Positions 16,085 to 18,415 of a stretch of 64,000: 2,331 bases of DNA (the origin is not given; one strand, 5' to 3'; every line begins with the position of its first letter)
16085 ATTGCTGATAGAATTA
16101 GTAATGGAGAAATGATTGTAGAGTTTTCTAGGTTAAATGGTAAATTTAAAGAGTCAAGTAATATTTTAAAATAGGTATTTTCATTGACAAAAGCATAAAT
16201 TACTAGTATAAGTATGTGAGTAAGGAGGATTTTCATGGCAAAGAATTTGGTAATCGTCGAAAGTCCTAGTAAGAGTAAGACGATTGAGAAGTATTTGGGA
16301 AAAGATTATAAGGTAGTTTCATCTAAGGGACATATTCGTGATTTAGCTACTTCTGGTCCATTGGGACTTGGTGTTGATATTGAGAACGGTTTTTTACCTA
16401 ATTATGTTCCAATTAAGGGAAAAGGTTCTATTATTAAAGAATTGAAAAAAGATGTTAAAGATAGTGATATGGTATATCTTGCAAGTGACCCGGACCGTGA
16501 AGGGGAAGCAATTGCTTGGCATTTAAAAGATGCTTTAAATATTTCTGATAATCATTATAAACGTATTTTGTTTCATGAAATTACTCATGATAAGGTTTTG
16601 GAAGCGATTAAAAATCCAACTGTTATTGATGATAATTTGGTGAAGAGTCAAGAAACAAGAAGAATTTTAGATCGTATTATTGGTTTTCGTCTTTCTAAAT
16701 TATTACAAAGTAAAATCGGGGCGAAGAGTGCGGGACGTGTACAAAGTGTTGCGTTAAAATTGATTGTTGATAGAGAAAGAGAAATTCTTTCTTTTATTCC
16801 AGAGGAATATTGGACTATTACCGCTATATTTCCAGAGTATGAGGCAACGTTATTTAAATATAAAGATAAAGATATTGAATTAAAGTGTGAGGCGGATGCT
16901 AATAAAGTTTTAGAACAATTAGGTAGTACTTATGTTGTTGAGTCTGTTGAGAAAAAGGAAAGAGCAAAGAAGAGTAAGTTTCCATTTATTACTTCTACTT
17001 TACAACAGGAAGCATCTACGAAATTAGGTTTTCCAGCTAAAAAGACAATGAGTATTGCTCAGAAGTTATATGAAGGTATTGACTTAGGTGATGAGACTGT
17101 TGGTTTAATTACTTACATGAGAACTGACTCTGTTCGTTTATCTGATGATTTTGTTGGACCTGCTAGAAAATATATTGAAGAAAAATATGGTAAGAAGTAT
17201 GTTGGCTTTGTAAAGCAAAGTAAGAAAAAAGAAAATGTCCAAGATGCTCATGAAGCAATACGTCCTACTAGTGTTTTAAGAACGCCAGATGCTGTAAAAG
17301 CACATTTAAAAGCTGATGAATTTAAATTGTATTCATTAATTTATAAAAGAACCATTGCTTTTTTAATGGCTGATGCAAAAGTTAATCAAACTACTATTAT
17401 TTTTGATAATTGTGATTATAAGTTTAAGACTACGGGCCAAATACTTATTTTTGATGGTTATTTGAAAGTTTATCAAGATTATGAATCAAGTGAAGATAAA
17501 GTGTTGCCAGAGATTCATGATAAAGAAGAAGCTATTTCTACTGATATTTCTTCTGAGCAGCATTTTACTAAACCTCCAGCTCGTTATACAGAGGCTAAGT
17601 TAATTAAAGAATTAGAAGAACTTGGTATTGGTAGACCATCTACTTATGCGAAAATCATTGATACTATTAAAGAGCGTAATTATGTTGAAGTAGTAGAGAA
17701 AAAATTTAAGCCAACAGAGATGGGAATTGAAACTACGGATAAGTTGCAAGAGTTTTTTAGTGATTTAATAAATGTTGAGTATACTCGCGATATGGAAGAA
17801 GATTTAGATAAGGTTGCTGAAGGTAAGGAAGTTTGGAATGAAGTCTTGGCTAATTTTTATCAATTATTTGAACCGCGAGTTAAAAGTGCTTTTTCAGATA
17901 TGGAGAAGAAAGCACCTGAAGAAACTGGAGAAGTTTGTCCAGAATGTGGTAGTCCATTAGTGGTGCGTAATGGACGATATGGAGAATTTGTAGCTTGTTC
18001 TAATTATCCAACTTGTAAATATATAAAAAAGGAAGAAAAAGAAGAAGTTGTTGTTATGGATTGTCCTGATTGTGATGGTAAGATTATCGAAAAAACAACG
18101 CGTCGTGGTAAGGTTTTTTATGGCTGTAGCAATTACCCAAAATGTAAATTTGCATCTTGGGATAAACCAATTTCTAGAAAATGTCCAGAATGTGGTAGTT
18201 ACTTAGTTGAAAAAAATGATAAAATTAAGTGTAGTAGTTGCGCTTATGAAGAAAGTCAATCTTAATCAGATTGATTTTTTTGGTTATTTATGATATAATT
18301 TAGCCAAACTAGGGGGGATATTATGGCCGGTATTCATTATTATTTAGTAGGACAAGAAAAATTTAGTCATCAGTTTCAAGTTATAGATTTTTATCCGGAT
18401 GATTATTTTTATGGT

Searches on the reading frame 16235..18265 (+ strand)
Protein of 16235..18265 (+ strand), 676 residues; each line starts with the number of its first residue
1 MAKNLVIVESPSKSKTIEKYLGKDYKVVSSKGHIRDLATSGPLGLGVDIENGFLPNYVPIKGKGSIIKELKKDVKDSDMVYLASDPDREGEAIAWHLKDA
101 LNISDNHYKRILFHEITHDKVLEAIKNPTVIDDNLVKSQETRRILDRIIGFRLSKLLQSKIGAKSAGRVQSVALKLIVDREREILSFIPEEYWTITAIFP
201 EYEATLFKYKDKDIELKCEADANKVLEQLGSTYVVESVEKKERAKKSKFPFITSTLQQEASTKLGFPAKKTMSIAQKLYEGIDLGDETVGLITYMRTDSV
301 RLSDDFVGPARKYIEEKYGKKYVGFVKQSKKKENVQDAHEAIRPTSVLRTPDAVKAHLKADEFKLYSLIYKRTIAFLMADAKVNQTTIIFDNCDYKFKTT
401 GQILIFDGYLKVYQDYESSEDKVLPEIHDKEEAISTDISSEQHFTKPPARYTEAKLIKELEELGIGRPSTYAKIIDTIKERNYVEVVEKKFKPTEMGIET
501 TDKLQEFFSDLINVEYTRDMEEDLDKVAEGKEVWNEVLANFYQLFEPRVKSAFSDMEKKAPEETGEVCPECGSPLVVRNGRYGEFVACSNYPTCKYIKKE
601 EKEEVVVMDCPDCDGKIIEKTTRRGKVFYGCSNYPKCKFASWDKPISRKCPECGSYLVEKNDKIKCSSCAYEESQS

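Call 52: find_encoding_contigs(protein=window:16235-18265:+, flank=10000, max_places=1)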
Protein window:16235-18265:+ (676 aa): 18 contigs read that carry it; 1 place shown.
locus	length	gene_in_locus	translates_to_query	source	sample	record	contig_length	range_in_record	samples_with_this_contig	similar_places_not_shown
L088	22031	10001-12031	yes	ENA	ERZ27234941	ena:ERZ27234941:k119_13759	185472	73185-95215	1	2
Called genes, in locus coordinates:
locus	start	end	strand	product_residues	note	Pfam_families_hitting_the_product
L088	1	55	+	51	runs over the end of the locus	-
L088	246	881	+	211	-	PF00132:Hexapep, PF14602:Hexapep_2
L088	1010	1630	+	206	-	PF01381:HTH_3, PF12844:HTH_19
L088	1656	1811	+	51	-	-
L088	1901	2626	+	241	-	-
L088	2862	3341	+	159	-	-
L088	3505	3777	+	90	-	PF00239:Resolvase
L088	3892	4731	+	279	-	PF07508:Recombinase, PF13408:Zn_ribbon_recom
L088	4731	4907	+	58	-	-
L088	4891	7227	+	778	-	-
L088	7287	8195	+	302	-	PF03193:RsgA_GTPase (weak), PF02421:FeoB_N, PF01926:MMR_HSR1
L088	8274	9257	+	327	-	PF01351:RNase_HII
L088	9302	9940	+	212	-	-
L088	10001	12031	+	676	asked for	PF01751:Toprim, PF01131:Topoisom_bac, PF02150:Zn_ribbon_RPB9 (faint), PF01396:Zn_ribbon_Top1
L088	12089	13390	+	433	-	-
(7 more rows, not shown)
